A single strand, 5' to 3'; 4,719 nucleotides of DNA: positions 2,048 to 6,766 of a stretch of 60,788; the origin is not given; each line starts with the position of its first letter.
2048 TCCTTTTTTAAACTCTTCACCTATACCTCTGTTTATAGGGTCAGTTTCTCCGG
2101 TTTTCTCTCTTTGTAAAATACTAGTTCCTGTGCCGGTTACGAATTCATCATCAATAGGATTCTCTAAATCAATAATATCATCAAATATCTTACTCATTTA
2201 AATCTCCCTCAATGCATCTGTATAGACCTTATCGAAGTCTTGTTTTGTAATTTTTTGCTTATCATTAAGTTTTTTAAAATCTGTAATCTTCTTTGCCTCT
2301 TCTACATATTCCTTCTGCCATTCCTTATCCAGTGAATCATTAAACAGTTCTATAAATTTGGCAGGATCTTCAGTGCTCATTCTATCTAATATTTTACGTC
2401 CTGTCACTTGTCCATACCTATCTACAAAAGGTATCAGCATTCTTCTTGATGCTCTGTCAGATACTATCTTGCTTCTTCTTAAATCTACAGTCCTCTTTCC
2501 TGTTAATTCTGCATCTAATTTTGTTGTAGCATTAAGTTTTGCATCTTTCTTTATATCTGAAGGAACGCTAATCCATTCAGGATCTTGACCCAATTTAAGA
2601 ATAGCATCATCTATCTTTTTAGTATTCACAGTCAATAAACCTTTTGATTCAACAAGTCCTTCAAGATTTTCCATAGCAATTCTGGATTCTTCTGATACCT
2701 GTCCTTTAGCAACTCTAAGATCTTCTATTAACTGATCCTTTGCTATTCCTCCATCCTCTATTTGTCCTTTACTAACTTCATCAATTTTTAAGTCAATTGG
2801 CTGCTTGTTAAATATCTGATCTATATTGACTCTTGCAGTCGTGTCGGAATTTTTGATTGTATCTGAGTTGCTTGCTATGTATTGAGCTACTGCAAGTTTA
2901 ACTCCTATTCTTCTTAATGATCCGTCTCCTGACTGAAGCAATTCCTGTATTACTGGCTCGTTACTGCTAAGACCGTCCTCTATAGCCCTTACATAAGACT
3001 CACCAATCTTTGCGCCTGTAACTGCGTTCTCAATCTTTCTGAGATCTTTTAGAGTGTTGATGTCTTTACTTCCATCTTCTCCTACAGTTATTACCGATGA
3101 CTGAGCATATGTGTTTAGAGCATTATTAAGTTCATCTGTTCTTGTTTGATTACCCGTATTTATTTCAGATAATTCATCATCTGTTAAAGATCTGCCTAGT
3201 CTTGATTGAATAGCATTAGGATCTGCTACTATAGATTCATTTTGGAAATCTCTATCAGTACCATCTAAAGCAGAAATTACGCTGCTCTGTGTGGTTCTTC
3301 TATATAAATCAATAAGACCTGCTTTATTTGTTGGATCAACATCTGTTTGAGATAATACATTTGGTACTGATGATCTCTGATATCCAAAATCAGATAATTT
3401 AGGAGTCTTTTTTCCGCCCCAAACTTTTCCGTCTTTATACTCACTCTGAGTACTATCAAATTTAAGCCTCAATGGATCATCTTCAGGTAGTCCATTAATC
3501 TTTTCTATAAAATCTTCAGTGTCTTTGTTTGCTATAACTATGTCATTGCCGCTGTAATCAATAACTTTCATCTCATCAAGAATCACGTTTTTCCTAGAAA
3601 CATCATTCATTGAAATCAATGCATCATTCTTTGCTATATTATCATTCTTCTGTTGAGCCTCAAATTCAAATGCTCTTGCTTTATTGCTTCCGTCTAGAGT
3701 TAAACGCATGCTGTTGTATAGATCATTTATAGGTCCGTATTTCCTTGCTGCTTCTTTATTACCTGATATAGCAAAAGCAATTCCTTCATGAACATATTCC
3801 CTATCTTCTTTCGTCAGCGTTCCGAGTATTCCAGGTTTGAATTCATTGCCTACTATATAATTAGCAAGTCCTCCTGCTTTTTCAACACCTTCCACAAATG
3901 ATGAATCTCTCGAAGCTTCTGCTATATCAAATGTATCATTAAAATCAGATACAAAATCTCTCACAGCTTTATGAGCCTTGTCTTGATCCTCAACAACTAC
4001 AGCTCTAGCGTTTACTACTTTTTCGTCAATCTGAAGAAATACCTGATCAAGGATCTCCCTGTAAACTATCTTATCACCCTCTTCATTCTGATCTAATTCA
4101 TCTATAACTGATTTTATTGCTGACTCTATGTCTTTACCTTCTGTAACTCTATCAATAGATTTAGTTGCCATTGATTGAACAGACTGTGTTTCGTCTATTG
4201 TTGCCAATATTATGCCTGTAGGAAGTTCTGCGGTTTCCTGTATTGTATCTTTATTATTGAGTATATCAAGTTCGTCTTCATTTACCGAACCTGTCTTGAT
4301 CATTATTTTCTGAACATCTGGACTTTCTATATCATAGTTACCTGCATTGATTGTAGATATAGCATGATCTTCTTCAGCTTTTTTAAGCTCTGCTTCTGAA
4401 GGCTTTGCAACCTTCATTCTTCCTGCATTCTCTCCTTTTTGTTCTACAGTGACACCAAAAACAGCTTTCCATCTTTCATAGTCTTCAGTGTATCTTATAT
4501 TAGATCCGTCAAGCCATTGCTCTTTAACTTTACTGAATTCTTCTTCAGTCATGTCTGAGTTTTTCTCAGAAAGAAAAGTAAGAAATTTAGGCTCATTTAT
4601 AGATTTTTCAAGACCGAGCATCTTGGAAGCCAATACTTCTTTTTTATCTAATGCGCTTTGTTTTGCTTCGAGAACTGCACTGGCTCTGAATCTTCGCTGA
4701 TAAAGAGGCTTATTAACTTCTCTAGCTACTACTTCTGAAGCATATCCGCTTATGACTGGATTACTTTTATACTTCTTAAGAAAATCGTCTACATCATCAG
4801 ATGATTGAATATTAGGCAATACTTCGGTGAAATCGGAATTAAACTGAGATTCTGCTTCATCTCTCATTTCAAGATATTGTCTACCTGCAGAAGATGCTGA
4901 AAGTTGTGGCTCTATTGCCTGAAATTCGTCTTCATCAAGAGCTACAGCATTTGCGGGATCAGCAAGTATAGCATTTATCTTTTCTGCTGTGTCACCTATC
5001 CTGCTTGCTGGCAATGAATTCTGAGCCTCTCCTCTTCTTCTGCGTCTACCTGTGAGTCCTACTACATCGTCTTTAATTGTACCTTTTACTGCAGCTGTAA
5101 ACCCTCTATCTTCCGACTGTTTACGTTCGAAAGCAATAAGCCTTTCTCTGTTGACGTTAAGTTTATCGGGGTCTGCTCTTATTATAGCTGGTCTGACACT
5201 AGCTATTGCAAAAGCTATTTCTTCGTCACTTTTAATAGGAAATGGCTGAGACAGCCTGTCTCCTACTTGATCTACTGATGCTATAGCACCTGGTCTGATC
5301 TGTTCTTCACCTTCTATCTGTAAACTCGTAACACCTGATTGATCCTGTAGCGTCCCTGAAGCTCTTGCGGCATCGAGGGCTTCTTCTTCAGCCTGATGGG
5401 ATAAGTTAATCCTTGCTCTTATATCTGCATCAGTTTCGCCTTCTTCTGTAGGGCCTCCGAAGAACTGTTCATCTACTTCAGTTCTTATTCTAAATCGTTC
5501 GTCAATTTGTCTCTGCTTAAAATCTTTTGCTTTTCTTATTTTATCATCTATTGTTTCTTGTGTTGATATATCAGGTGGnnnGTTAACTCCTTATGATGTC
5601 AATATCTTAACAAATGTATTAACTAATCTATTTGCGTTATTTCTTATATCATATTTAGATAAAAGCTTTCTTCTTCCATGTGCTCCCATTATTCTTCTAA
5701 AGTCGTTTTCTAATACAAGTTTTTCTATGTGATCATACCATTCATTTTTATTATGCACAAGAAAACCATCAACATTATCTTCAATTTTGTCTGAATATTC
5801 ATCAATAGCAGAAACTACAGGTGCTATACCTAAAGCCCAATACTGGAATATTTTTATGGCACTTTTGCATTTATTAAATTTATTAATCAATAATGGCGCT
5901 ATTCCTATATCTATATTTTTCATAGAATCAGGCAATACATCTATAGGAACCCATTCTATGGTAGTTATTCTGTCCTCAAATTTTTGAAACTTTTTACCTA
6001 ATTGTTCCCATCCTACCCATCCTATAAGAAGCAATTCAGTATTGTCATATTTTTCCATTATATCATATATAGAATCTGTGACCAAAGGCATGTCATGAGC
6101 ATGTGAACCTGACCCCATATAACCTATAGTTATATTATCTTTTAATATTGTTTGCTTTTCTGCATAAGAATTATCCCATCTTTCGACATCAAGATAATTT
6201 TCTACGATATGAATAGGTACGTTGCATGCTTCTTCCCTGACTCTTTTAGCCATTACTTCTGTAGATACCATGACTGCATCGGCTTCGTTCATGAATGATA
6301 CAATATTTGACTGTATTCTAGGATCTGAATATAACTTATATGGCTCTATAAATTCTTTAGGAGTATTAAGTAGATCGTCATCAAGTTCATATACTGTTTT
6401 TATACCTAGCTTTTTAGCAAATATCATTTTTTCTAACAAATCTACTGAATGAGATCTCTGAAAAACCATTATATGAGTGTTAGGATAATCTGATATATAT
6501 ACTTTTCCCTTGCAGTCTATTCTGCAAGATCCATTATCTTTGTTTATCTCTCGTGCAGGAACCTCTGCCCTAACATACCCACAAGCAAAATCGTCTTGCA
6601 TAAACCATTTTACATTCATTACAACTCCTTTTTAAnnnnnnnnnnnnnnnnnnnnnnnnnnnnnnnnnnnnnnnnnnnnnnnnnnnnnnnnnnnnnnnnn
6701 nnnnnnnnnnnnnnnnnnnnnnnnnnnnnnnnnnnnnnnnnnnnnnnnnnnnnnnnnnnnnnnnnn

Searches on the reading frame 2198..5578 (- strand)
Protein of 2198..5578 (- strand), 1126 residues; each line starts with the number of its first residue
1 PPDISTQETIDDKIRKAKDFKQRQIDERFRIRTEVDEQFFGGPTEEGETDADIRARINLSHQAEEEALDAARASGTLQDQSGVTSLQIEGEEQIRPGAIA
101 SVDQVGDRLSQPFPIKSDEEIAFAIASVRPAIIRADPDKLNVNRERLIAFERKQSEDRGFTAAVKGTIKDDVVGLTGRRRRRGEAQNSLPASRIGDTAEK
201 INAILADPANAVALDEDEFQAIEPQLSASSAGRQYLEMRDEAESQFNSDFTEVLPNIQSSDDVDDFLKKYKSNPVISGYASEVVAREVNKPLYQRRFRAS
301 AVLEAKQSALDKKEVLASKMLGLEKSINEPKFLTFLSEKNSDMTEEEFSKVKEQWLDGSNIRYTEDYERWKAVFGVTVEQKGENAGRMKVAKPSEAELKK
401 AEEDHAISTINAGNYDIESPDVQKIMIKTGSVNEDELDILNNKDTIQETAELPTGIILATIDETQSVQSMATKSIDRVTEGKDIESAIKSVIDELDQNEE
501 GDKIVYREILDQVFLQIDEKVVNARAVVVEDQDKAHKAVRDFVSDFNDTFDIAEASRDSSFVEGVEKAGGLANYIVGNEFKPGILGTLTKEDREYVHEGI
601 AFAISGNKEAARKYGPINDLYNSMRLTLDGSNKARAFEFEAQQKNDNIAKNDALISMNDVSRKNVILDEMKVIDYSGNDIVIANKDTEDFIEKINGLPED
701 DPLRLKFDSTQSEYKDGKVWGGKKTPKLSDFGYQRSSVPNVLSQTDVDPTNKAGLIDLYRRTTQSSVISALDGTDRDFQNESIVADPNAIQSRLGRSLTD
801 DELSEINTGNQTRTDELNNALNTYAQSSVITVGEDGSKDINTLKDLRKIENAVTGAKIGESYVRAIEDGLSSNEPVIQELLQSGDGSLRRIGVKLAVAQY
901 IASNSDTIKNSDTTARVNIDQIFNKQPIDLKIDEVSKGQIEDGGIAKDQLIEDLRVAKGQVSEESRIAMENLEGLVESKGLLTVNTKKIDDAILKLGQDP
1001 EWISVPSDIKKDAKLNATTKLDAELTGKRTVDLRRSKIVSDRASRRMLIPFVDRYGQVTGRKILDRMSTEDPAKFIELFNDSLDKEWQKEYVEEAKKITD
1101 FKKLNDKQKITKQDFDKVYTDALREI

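Call 34: search_protein_families(library=pfam, proteins=[window:2198-5578:-], max_evalue=0.01)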
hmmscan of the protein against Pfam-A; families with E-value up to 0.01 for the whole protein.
window:2198-5578:- (1126 aa): 0 families

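Call 38: search_protein_families(library=phrogs, proteins=[window:2198-5578:-], max_evalue=0.001)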
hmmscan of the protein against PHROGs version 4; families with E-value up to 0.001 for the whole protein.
window:2198-5578:- (1126 aa): 0 families

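Call 39: search_solved_structures(query=window:2198-5578:-, max_evalue=1)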
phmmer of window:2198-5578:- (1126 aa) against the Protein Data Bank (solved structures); distinct sequences matched with E-value up to 1: 14.
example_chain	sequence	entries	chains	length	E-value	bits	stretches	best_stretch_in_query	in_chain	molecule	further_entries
4a41_A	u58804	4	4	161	0.04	15.2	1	585-657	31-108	ALPHA-N-ACETYLGLUCOSAMINIDASE FAMILY PROTEIN | Alpha-N-acetylglucosaminidase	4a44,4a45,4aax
5kel_D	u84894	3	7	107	0.054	14.8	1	210-282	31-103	c13C6 variable Fab domain light chain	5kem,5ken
5en2_B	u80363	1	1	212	0.077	14.3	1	210-283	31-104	GD01 light chain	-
1n7m_H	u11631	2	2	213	0.091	14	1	221-285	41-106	Germline Metal Chelatase Catalytic Antibody, chain H | Germline Metal Chelatase Catalytic Antibody, Light chain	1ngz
1ngx_A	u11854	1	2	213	0.091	14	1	221-285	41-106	Germline Metal Chelatase Catalytic Antibody, Light chain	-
5jhl_L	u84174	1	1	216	0.1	13.9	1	221-282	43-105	antibody Light chain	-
1ngw_L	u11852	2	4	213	0.14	13.4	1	223-285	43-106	Mature Metal Chelatase Catalytic Antibody, Light chain | PROTEIN (METAL CHELATASE CATALYTIC ANTIBODY)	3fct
1ngy_A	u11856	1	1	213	0.14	13.4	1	223-285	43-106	Mature Metal Chelatase Catalytic Antibody, Light chain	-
12e8_L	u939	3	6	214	0.14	13.4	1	220-283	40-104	IGG1-KAPPA 2E8 FAB (LIGHT CHAIN) | IgG1-kappa 2E8 light chain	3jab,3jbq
6vyh_C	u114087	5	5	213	0.28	12.4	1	222-288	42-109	11F9 light-chain | 11F9 Fab light-chain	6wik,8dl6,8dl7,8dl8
5nmv_L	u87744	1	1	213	0.38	12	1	222-291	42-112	Fab light chain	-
1i3g_L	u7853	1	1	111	0.65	11.2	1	223-282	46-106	ANTIBODY FV FRAGMENT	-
7ew5_C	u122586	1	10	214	0.85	10.8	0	222-283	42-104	Light chain of 13H5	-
9md4_L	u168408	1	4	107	0.9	10.7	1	231-281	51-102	mAb 5-16 Light chain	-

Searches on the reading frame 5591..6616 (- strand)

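Call 34: search_protein_families(library=pfam, proteins=[window:5591-6616:-], max_evalue=0.01)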
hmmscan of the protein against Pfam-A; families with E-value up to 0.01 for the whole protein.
window:5591-6616:- (341 aa): 3 families
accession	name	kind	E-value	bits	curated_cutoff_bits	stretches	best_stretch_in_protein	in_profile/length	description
PF13692.12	Glyco_trans_1_4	-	1.8e-10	41.7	27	1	163-301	3-140/142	Glycosyl transferases group 1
PF13524.12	Glyco_trans_1_2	-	1.6e-06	28.5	25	1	199-332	21-143/144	Glycosyl transferase-like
PF00534.26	Glycos_transf_1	-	5e-06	26.6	26.4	1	153-316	7-171/172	Glycosyl transferases group 1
